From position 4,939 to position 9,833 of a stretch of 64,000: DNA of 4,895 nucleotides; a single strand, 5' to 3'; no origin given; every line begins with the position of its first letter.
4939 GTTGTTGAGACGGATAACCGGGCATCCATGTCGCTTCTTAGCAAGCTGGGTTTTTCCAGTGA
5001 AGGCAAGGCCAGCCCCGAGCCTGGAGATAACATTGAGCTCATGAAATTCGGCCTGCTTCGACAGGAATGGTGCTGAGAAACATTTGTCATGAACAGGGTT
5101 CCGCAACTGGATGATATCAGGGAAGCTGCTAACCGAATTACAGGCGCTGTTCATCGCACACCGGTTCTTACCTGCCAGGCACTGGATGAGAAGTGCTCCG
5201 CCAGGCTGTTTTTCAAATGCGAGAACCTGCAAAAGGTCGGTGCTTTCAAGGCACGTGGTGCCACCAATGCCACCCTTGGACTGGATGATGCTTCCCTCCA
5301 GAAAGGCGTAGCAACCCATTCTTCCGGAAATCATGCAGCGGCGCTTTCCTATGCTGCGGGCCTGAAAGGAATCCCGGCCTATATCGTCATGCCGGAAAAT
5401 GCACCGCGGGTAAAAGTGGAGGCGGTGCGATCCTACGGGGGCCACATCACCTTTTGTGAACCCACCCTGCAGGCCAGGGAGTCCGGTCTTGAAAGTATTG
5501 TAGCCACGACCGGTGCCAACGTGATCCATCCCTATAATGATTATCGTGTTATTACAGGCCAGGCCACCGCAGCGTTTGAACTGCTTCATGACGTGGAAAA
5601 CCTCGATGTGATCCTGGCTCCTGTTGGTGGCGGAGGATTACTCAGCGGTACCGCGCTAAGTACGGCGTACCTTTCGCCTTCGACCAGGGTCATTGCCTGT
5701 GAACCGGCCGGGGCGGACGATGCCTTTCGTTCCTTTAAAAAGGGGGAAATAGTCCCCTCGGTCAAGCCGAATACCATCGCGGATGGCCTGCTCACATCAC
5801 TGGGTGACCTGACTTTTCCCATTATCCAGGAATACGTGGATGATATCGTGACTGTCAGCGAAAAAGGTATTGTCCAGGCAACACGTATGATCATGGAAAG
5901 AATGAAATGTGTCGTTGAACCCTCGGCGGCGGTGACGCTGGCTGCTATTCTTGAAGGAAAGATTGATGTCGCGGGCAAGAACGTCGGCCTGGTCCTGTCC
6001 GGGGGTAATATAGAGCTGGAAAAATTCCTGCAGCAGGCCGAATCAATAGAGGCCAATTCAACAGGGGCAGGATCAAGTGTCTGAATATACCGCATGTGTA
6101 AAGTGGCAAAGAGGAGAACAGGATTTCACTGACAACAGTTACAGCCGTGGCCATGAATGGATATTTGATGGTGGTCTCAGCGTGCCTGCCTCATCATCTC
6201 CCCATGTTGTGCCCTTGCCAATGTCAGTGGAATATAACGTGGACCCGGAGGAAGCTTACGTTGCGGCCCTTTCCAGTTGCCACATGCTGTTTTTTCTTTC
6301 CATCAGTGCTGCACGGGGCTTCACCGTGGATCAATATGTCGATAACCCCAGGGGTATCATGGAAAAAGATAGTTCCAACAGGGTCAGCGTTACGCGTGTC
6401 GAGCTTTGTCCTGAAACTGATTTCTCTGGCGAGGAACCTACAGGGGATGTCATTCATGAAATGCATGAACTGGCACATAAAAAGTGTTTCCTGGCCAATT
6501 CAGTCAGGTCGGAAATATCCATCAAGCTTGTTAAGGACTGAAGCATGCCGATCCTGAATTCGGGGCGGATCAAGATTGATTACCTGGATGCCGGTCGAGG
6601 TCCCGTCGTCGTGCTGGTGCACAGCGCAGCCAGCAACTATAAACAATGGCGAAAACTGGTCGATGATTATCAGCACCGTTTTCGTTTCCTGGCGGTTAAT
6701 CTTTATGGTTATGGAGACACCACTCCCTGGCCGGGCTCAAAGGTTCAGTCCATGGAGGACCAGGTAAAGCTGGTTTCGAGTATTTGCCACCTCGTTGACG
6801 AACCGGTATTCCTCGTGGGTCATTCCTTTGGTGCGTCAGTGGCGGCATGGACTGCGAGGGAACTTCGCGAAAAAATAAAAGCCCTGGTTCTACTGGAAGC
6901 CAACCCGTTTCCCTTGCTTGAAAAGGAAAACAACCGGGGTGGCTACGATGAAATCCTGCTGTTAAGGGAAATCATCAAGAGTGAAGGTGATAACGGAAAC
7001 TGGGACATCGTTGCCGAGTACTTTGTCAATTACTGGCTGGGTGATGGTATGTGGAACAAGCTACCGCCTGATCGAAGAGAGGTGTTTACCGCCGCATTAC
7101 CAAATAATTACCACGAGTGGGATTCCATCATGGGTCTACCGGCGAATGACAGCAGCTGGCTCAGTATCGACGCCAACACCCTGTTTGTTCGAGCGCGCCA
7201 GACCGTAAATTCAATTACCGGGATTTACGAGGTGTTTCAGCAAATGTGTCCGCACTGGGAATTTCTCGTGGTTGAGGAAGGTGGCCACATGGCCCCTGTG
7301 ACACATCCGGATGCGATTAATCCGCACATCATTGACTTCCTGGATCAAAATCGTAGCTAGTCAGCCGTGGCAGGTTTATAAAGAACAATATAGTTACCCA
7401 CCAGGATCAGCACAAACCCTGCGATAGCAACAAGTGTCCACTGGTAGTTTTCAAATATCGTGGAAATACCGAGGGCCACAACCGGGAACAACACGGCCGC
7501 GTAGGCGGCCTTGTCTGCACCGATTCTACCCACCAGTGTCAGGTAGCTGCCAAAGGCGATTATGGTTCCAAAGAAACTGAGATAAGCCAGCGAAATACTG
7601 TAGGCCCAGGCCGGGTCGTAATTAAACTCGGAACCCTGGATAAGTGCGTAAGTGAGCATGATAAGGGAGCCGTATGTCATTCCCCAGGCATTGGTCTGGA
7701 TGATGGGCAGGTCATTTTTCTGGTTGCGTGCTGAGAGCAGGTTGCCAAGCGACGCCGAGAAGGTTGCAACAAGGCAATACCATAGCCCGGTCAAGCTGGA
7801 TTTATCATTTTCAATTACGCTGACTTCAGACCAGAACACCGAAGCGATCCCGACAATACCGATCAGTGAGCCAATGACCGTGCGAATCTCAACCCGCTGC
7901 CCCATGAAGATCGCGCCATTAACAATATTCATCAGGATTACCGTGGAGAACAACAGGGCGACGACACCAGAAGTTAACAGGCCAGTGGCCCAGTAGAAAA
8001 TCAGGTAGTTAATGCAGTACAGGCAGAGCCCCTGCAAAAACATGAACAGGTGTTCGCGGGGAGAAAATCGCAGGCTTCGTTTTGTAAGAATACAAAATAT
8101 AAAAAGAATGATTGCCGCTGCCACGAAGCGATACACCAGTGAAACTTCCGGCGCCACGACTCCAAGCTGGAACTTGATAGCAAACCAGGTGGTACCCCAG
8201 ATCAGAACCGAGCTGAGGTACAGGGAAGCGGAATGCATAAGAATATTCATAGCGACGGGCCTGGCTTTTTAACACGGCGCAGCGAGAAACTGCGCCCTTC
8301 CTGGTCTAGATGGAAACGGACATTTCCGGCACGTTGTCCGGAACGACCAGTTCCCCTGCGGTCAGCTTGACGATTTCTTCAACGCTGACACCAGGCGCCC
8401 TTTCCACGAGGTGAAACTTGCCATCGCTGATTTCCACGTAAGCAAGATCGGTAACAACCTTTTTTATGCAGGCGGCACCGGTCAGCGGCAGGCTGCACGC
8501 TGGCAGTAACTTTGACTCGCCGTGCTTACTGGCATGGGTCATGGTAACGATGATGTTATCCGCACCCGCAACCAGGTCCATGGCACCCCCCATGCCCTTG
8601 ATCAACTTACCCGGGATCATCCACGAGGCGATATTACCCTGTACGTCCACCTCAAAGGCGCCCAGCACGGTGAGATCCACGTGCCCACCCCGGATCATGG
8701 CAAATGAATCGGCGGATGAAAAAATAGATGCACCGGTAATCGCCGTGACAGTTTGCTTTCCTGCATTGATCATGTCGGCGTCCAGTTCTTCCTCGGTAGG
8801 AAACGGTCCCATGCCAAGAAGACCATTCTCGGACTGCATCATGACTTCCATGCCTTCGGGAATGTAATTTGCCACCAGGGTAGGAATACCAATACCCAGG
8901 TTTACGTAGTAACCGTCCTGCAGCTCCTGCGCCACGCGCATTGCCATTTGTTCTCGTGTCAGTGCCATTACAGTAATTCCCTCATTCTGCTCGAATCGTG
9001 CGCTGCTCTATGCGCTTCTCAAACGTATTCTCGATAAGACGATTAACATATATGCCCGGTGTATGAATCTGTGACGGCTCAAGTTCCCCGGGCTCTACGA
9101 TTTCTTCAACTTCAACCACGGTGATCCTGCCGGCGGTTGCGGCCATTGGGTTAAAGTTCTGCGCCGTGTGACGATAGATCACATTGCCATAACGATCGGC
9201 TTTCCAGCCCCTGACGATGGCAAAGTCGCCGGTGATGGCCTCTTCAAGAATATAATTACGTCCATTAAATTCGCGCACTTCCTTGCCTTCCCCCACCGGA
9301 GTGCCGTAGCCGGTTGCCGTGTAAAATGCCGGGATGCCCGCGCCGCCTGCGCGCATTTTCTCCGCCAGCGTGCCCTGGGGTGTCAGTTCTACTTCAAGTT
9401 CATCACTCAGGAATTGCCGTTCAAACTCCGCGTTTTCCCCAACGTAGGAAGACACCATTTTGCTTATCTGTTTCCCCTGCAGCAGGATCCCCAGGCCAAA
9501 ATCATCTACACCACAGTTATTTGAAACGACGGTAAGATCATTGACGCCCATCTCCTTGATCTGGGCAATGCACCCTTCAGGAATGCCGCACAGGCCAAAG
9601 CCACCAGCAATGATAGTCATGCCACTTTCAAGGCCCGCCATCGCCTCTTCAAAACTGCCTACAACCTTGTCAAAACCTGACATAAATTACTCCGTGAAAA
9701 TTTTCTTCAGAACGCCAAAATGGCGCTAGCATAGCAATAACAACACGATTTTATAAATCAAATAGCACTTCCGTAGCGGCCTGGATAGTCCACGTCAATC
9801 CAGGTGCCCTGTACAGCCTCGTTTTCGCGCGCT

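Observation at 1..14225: Tyrosine-to-homogentisate catabolic supercluster with accessory enzymes that point to a second, tyramine / hydroxyphenylacetate entry route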

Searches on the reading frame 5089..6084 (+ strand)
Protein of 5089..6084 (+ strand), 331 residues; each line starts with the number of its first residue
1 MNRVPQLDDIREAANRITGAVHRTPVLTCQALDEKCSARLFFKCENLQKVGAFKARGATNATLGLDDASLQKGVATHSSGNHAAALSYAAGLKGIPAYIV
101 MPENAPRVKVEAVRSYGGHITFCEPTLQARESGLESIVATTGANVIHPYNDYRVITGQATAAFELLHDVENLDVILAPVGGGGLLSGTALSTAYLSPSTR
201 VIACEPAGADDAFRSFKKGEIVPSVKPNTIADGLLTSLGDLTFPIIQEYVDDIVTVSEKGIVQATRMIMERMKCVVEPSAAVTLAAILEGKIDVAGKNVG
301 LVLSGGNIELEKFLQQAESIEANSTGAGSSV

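Call 5: search_protein_families(library=pfam, proteins=[window:5089-6084:+])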
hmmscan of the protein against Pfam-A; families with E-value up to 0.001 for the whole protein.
window:5089-6084:+ (331 aa): 1 family
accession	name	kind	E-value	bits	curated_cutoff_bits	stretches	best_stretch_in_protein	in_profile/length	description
PF00291.31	PALP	-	1.2e-73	248.5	35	1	17-305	1-295/295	Pyridoxal-phosphate dependent enzyme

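Call 7: search_protein_families(library=ncbifam, proteins=[window:5089-6084:+], max_evalue=0.00001)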
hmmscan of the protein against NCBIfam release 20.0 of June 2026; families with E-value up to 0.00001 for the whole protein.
window:5089-6084:+ (331 aa): 32 families (the best 25 are shown)
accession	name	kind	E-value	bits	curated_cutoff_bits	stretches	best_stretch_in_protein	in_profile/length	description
NF045641.2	BHydaspDhtseBhcB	equivalog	5.4e-133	442.9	550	1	4-312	1-309/312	beta-hydroxyaspartate dehydratase BhcB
NF005454.0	PRK07048.1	equivalog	4.1e-111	371.2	452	1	3-315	5-318/324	threo-3-hydroxy-L-aspartate ammonia-lyase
TIGR01127.1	ilvA_1Cterm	equivalog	3.1e-81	273.3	378.75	1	24-311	1-289/380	threonine ammonia-lyase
NF005600.0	PRK07334.1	equivalog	1.3e-80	271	496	1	6-309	11-313/408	threonine ammonia-lyase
NF005292.0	PRK06815.1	equivalog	1.2e-79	267.7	371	1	8-317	6-317/320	threonine/serine dehydratase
NF006389.0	PRK08638.1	equivalog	2.1e-77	260.3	453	1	6-322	10-329/333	bifunctional threonine ammonia-lyase/L-serine ammonia-lyase TdcB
NF005147.0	PRK06608.1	equivalog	2.3e-74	250.2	380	1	4-312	5-315/339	serine/threonine dehydratase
NF005680.0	PRK07476.1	equivalog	2.8e-68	230.3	413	1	6-313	6-316/326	hydroxyectoine utilization dehydratase EutB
NF006094.0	PRK08246.1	subfamily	7.9e-67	225.8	331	1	4-313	4-309/310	serine/threonine dehydratase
TIGR02991.1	ectoine_eutB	equivalog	1.5e-63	214.7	413.35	1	7-311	3-309/317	hydroxyectoine utilization dehydratase EutB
NF006390.0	PRK08639.1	equivalog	8.2e-62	209.5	421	1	6-313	8-320/418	threonine ammonia-lyase IlvA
NF006674.0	PRK09224.1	subfamily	2e-60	204.9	577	1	17-318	19-324/508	threonine ammonia-lyase IlvA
TIGR02079.1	THD1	equivalog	1e-58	199.1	440.55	1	8-313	1-312/410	threonine ammonia-lyase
TIGR01124.1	ilvA_2Cterm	equivalog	3.9e-58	197.3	411.3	1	16-319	10-317/499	threonine ammonia-lyase, biosynthetic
NF009130.0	PRK12483.1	subfamily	2.1e-52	178.4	801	1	19-321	33-339/521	threonine ammonia-lyase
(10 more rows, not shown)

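Call 55: search_solved_structures(query=window:5089-6084:+, max_evalue=1e-40)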
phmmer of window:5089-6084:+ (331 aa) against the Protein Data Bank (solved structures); distinct sequences matched with E-value up to 1e-40: 16.
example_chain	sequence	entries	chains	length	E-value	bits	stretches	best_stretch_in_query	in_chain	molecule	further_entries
6lut_A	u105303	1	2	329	1.6e-99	336.7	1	6-312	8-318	Probable serine racemase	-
5cvc_A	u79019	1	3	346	1.9e-91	310.2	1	6-315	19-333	Serine racemase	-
3hmk_A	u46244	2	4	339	3.3e-83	283.2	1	9-317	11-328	Serine racemase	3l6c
3l6b_A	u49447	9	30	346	1.4e-82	281.1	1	9-316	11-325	Serine racemase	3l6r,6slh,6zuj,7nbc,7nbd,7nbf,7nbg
6zsp_AAA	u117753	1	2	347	1.4e-82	281.1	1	9-316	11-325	Serine racemase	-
5x2l_A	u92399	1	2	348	1.4e-82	281.1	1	9-316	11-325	Serine racemase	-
1v71_A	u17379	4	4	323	2.3e-77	263.9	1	4-314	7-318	Hypothetical protein C320.14 in chromosome III | Uncharacterized protein C320.14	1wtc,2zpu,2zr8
1ve5_A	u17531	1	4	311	2.4e-68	234.4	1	5-309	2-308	Threonine deaminase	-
2gn0_A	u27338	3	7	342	5.7e-59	203.5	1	7-315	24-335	Threonine dehydratase catabolic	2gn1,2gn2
5ybw_A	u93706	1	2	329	3.6e-58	200.9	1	7-313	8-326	Aspartate racemase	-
8y1j_A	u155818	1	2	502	7.4e-46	160.5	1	15-321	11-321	L-threonine dehydratase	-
3iau_A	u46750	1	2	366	1.4e-43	153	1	22-316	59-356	Threonine deaminase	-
43cq_A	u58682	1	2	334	4.7e-43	151.3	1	20-313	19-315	L-threonine dehydratase biosynthetic IlvA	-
8zkv_A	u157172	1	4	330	5.6e-43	151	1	20-310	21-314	L-threonine dehydratase biosynthetic IlvA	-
1tdj_A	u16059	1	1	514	3.7e-42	148.4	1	20-313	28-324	BIOSYNTHETIC THREONINE DEAMINASE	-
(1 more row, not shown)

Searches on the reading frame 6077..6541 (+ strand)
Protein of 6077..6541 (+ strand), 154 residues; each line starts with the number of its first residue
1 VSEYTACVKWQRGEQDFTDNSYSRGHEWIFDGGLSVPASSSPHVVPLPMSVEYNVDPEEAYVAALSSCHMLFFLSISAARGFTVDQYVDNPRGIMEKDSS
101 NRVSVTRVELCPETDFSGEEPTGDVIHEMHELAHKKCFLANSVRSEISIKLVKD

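Call 5: search_protein_families(library=pfam, proteins=[window:6077-6541:+])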
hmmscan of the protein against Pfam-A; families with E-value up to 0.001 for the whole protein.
window:6077-6541:+ (154 aa): 1 family
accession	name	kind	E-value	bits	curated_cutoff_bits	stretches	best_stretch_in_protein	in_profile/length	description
PF02566.24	OsmC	-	2.2e-11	44.5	27.5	1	55-151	6-99/100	OsmC-like protein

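Call 7: search_protein_families(library=ncbifam, proteins=[window:6077-6541:+], max_evalue=0.00001)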
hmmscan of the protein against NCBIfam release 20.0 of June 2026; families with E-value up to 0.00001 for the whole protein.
window:6077-6541:+ (154 aa): 0 families

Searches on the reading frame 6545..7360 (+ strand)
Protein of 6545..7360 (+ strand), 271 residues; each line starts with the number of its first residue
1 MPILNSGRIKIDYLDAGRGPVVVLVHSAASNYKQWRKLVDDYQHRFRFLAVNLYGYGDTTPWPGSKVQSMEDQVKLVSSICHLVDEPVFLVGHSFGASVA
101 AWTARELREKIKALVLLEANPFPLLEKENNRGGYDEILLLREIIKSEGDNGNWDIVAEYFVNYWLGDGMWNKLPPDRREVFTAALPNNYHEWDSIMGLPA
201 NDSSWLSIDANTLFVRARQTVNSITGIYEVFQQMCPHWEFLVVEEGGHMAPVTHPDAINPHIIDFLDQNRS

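Call 5: search_protein_families(library=pfam, proteins=[window:6545-7360:+])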
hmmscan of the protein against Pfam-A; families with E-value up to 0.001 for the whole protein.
window:6545-7360:+ (271 aa): 5 families
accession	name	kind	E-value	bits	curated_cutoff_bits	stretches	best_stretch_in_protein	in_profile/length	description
PF00561.26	Abhydrolase_1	-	3.6e-19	69.8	25.8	1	20-255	1-245/245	alpha/beta hydrolase fold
PF12697.13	Abhydrolase_6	-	1.2e-16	62.4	26.3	1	22-258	1-214/217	Alpha/beta hydrolase family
PF12146.15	Hydrolase_4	-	9.6e-07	28.8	27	1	21-117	6-107/239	Serine aminopeptidase, S33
PF00975.26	Thioesterase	-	3.1e-06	28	26.4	1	22-110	3-90/226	Thioesterase domain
PF07819.20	PGAP1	-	0.00026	21.3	24.3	0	19-118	4-126/233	PGAP1-like alpha/beta domain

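Call 7: search_protein_families(library=ncbifam, proteins=[window:6545-7360:+], max_evalue=0.00001)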
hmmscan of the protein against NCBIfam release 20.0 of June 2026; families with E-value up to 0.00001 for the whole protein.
window:6545-7360:+ (271 aa): 11 families
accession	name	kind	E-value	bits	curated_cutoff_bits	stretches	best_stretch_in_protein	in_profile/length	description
NF002938.0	PRK03592.1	equivalog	7.8e-16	58.2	241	1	10-179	21-185/298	haloalkane dehalogenase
TIGR03695.1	menH_SHCHC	equivalog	1.7e-13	50.6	208.55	1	19-136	2-122/252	2-succinyl-6-hydroxy-2,4-cyclohexadiene-1-carboxylate synthase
NF011457.0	PRK14875.1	equivalog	2.6e-13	49.7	307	1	10-117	121-229/372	acetoin dehydrogenase dihydrolipoyllysine-residue acetyltransferase subunit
NF051488.1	bifunc_PcaDC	exception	6.5e-13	48.5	390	1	18-269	11-253/375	bifunctional 3-oxoadipate enol-lactonase/4-carboxymuconolactone decarboxylase PcaDC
TIGR01738.1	bioH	equivalog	3.1e-11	43.4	206.95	1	19-121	3-100/245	pimeloyl-ACP methyl ester esterase BioH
TIGR03056.1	bchO_mg_che_rel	equivalog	6e-11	41.9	172.55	1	14-115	21-124/278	alpha/beta fold hydrolase BchO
TIGR02427.1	protocat_pcaD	equivalog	2.8e-10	40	255.85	1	18-118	12-111/251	3-oxoadipate enol-lactonase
NF050089.1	i_nPHAscl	equivalog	3.9e-10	39.3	300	1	11-120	9-118/288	intracellular short-chain-length polyhydroxyalkanoate depolymerase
NF002873.0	PRK03204.1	equivalog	1.2e-08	34.6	466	1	5-121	20-136/286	haloalkane dehalogenase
NF004514.1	PRK05855.1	equivalog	2.1e-07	29.9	455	1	17-104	20-108/578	SDR family oxidoreductase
NF008340.0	PRK11126.1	equivalog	2.2e-07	30.4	261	1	18-127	13-119/255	2-succinyl-6-hydroxy-2,4-cyclohexadiene-1-carboxylate synthase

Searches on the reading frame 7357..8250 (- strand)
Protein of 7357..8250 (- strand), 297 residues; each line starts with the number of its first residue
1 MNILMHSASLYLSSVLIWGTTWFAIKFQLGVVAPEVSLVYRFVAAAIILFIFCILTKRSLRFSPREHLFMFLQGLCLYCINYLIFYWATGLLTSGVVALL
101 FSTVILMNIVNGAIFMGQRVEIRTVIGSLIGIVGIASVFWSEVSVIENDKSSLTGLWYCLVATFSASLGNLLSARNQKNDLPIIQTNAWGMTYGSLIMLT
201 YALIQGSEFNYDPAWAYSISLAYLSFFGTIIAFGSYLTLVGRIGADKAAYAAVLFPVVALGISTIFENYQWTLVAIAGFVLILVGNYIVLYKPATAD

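Call 5: search_protein_families(library=pfam, proteins=[window:7357-8250:-])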
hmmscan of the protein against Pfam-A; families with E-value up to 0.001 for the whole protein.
window:7357-8250:- (297 aa): 1 family
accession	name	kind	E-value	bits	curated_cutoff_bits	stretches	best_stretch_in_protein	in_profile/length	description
PF00892.27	EamA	-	1.5e-31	109.9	28.2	2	10-139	6-134/135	EamA-like transporter family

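Call 7: search_protein_families(library=ncbifam, proteins=[window:7357-8250:-], max_evalue=0.00001)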
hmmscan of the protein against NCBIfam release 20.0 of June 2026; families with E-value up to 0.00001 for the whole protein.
window:7357-8250:- (297 aa): 3 families
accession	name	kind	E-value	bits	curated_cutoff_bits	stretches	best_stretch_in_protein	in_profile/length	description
TIGR00950.1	2A78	equivalog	4.7e-23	81.9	230.2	1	18-285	1-262/264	carboxylate/amino acid/amine transporter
NF008432.0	PRK11272.1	equivalog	1.2e-20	73.9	270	1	13-289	17-285/294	drug/metabolite exporter YedA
NF008523.0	PRK11453.1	equivalog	3.9e-11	43.1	472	1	10-291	8-287/299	O-acetylserine/cysteine exporter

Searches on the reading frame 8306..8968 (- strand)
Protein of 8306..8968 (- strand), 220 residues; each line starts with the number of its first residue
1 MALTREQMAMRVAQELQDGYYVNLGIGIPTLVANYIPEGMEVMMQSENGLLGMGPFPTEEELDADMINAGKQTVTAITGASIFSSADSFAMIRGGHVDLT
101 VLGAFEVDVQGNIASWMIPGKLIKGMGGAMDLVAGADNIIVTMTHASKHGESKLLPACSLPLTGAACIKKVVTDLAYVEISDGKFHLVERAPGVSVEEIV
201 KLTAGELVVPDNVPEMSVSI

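Call 5: search_protein_families(library=pfam, proteins=[window:8306-8968:-])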
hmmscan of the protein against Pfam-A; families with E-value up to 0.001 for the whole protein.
window:8306-8968:- (220 aa): 2 families
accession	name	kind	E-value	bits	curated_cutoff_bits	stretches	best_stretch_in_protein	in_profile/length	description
PF01144.29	CoA_trans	-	3.5e-46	157.8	23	1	6-201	2-216/217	Coenzyme A transferase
PF13336.12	AcetylCoA_hyd_C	-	3.6e-06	27.4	23.7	1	100-174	37-120/154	Acetyl-CoA hydrolase/transferase C-terminal domain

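Call 7: search_protein_families(library=ncbifam, proteins=[window:8306-8968:-], max_evalue=0.00001)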
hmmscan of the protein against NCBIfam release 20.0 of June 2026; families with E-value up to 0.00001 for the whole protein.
window:8306-8968:- (220 aa): 1 family
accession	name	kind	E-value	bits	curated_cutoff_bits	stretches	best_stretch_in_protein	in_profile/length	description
TIGR02428.1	pcaJ_scoB_fam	subfamily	2.2e-98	327.7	243.55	1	4-208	2-206/207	3-oxoacid CoA-transferase subunit B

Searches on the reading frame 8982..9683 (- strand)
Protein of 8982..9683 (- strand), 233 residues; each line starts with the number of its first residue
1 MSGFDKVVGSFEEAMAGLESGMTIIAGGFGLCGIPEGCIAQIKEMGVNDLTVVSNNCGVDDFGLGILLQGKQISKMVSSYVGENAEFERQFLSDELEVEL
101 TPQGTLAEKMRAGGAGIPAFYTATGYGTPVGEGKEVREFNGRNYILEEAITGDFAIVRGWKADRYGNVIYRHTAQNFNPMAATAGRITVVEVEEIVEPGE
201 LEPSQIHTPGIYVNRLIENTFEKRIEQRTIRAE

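Call 6: search_protein_families(library=pfam, proteins=[window:8982-9683:-])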
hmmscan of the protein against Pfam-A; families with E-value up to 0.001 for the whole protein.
window:8982-9683:- (233 aa): 1 family
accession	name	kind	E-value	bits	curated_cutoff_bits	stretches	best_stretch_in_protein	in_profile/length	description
PF01144.29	CoA_trans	-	4.7e-74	248.9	23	1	10-219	3-217/217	Coenzyme A transferase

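Call 8: search_protein_families(library=ncbifam, proteins=[window:8982-9683:-], max_evalue=0.00001)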
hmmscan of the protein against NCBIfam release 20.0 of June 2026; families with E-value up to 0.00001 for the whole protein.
window:8982-9683:- (233 aa): 3 families
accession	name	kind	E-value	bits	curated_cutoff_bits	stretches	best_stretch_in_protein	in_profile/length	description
TIGR02429.1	pcaI_scoA_fam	subfamily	1.4e-72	243.6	128.5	1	5-218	3-218/222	3-oxoacid CoA-transferase subunit A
NF007394.0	PRK09920.1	equivalog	1.8e-61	207.5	315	1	11-217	8-214/219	acetate CoA-transferase subunit alpha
NF052271.1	Staph_FadX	equivalog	9.2e-07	27.8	750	0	45-224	53-246/523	fatty acid degradation protein FadX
